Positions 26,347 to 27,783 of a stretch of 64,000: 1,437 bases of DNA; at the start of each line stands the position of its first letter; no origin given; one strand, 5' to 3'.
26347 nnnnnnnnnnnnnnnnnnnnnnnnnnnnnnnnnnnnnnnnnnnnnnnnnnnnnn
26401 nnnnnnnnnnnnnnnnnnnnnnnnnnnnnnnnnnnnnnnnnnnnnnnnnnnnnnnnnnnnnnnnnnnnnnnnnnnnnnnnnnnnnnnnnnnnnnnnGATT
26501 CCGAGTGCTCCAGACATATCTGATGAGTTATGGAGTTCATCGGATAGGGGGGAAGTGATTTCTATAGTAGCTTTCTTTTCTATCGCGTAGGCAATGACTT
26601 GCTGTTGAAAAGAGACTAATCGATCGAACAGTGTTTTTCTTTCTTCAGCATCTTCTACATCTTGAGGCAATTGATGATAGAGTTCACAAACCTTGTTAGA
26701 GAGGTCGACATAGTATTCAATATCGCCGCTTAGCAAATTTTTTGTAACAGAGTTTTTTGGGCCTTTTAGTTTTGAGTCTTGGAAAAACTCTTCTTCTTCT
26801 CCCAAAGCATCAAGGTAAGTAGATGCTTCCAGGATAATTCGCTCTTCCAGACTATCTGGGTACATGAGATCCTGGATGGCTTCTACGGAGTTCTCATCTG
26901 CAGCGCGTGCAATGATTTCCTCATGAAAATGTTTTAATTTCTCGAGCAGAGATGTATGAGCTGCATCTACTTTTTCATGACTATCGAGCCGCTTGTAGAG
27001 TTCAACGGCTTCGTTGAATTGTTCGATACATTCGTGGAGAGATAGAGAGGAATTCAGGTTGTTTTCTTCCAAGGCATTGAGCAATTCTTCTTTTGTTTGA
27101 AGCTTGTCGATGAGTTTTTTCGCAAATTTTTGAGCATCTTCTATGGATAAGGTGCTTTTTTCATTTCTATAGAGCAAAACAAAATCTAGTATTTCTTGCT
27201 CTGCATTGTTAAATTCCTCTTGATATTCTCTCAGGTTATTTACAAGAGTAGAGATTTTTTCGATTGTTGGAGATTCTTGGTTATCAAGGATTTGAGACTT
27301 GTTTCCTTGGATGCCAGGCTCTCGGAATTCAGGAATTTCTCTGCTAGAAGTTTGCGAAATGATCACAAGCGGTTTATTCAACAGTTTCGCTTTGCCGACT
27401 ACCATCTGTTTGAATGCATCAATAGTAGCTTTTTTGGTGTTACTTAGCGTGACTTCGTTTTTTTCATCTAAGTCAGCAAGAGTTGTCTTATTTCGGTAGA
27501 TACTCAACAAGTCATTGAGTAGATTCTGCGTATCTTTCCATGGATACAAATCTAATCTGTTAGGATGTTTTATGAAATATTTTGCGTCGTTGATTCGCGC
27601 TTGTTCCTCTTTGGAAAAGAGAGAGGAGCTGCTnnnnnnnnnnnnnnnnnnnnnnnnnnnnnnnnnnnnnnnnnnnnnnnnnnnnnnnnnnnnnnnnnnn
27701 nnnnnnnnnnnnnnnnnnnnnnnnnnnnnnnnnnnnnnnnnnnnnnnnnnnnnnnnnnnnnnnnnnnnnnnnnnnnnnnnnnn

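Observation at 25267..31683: Tandem giant paralogs of unknown function with duplicated leader and terminator: candidate secreted or membrane-inserting effectors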

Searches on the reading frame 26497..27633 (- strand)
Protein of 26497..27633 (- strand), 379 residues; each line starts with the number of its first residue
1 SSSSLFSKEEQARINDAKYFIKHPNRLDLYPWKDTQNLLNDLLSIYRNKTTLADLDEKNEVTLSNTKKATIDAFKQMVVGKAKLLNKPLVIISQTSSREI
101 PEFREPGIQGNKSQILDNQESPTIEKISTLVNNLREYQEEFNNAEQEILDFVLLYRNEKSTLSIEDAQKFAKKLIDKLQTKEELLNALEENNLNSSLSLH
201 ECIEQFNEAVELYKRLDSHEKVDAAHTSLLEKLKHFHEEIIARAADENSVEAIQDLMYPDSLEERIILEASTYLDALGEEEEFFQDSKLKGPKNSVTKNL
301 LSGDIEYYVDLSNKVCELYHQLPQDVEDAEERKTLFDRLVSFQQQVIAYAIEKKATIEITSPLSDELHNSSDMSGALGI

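Call 74: search_solved_structures(query=A11, max_evalue=10)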
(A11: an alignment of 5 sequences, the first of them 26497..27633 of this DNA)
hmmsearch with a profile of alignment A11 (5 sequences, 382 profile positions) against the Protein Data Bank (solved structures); distinct sequences matched with E-value up to 10: 8.
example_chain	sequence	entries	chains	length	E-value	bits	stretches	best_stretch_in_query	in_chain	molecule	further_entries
2q6q_A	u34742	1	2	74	0.48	12.4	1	158-217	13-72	Spindle pole body component SPC42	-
8k5r_A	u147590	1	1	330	0.75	11.8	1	32-56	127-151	Cyclin-dependent kinase 9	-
6z45_A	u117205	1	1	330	0.75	11.8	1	32-56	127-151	Cyclin-dependent kinase 9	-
6p4f_B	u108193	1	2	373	1.1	11.2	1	134-261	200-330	Endonuclease Bax1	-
6p4w_B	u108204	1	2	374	1.1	11.2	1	134-261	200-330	Endonuclease Bax1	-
1d4f_A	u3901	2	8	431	1.7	10.7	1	236-281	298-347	S-ADENOSYLHOMOCYSTEINE HYDROLASE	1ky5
1b3r_A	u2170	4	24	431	1.7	10.7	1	236-281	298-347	PROTEIN (S-ADENOSYLHOMOCYSTEINE HYDROLASE) | S-ADENOSYL-L-HOMOCYSTEINE HYDROLASE | S-adenosylhomocysteine hydrolase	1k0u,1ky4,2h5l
1xwf_A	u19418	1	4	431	1.7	10.7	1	236-281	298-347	Adenosylhomocysteinase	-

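Call 81: predict_structure(alignment_id=A11)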
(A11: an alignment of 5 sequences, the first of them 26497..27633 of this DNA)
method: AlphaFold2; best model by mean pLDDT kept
length: 379 residues; sequences in the alignment: 5
mean_pLDDT: 64.3   pTM: 0.48
mean pLDDT of the five models: 64.3, 62.5, 62.1, 59.0, 58.3
residues with pLDDT >= 90: 8; 70-90: 176; 50-70: 102; < 50: 93
segments of 3 or more residues with pLDDT < 50: 1-3, 50-52, 97-124, 126-128, 152-162, 279-302, 365-379
pLDDT, mean of each block of 10 residues (from residue 1): 58 88 87 86 68 55 73 88 84 55 27 28 45 53 56 45 58 69 64 71 82 66 60 80 79 74 71 66 39 32 72 84 63 79 80 82 48 29
secondary structure, 60 per line:
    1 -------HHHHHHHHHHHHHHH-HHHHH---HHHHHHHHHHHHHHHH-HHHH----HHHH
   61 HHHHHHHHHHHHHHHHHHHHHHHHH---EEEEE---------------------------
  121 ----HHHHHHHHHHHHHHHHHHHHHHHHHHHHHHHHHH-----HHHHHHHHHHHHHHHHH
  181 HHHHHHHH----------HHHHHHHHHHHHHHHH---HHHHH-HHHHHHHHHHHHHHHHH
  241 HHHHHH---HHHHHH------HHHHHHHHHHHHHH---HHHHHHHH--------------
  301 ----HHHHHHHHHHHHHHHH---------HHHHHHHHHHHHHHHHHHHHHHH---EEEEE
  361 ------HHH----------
elements in order: H8-22 H24-28 H32-47 H49-52 H57-85 E89-93 H125-158 H164-188 H199-214 H218-222 H224-246 H250-255 H262-275 H279-286 H305-320 H330-352 E356-360
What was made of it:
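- On TPR / helical-repeat superfamily (fold level only): The model has pLDDT 64 (call 81).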

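Call 84: fold_search(model_id=the predicted structure, library=pdb)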
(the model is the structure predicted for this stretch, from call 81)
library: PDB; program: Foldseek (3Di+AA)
matches with E <= 10: 372; with E <= 0.001: 0
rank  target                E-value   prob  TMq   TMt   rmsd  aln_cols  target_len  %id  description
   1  5cwn                  5.0e-01  0.47  0.16  0.26  13.0       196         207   13  Crystal structure of de novo designed helical repeat protein DHR71 (released 2015-12-16)
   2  4wyv_C                5.0e-01  0.13  0.10  0.17  20.4       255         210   15  Crystal Structure of Human Translin in Open Conformation (released 2014-11-26)
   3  6t80_A                5.2e-01  0.33  0.16  0.24  22.3       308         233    9  Human 14-3-3 sigma fused to the AANAT peptide including phosphoserine-205 (released 2020-11-18)
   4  3pja_H                6.0e-01  0.38  0.20  0.30  14.0       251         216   12  Crystal structure of human C3PO complex (released 2011-05-11)
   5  6xns_D                6.0e-01  0.33  0.16  0.18  16.9       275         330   13  C3_crown-05 (released 2020-12-23)
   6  9k84_A                6.3e-01  0.38  0.19  0.28  10.8       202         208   15  Cryo-EM structure of designed zinc-induced filament Fiber-n6-Zn1-HEHE-44 (released 2025-10-29)
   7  1key_C                6.3e-01  0.35  0.21  0.32  11.9       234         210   11  Crystal Structure of Mouse Testis/Brain RNA-binding Protein (TB-RBP) (released 2002-07-03)
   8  9ls0_B                7.0e-01  0.12  0.13  0.17  20.9       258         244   12  Straight and symmetrical filament of the spirochete periplasmic flagella of Leptospira biflexa deleted fcpB strain (released 2025-12-24)
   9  7rj5_D                7.7e-01  0.28  0.17  0.25  11.4       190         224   14  The structure of BAM in complex with EspP at 7 Angstrom resolution (released 2021-12-22)
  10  9bw4_W                8.1e-01  0.28  0.19  0.17  16.4       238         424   10  TXNL1-bound proteasome (released 2025-06-11)
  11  2ifu_A                8.1e-01  0.12  0.13  0.15  13.9       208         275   13  Crystal Structure of a Gamma-SNAP from Danio rerio (released 2006-10-10)
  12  5cwk                  8.5e-01  0.20  0.14  0.24  14.7       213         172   13  Crystal structure of de novo designed helical repeat protein DHR53 (released 2015-12-16)
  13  1key_B                8.5e-01  0.13  0.14  0.20  22.8       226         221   12  Crystal Structure of Mouse Testis/Brain RNA-binding Protein (TB-RBP) (released 2002-07-03)
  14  6xso_A                8.5e-01  0.07  0.10  0.10  17.5       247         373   10  GH5-4 broad specificity endoglucanase from an uncultured bacterium (released 2020-11-18)
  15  7woo_C                8.9e-01  0.13  0.19  0.07  36.5       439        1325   11  Cryo-EM structure of the inner ring protomer of the Saccharomyces cerevisiae nuclear pore complex (released 2022-04-13)
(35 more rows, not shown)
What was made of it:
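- On TPR / helical-repeat superfamily (fold level only): Best Foldseek hits are designed helical repeats, 14-3-3 and BamD at E>=0.5 and TM<=0.21 (call 84).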

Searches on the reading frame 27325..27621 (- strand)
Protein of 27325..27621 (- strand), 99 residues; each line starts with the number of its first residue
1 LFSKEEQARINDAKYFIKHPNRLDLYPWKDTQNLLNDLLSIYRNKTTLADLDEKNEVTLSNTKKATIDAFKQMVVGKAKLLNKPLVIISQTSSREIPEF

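Call 60: find_related_loci(query=A9, collection=metagenome_contigs, flank=10000)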
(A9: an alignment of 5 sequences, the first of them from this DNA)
Query A9 (99 aa) in metagenome_contigs; peptide patterns used: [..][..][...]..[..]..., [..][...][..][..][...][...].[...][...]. (x = any residue, [..] = any of these).
345 stretches matched a pattern, but none encodes a relative of the query by tblastn (E <= 1e-3).
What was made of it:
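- Tried and rejected: The JGI metagenome scan found nothing (call 60).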
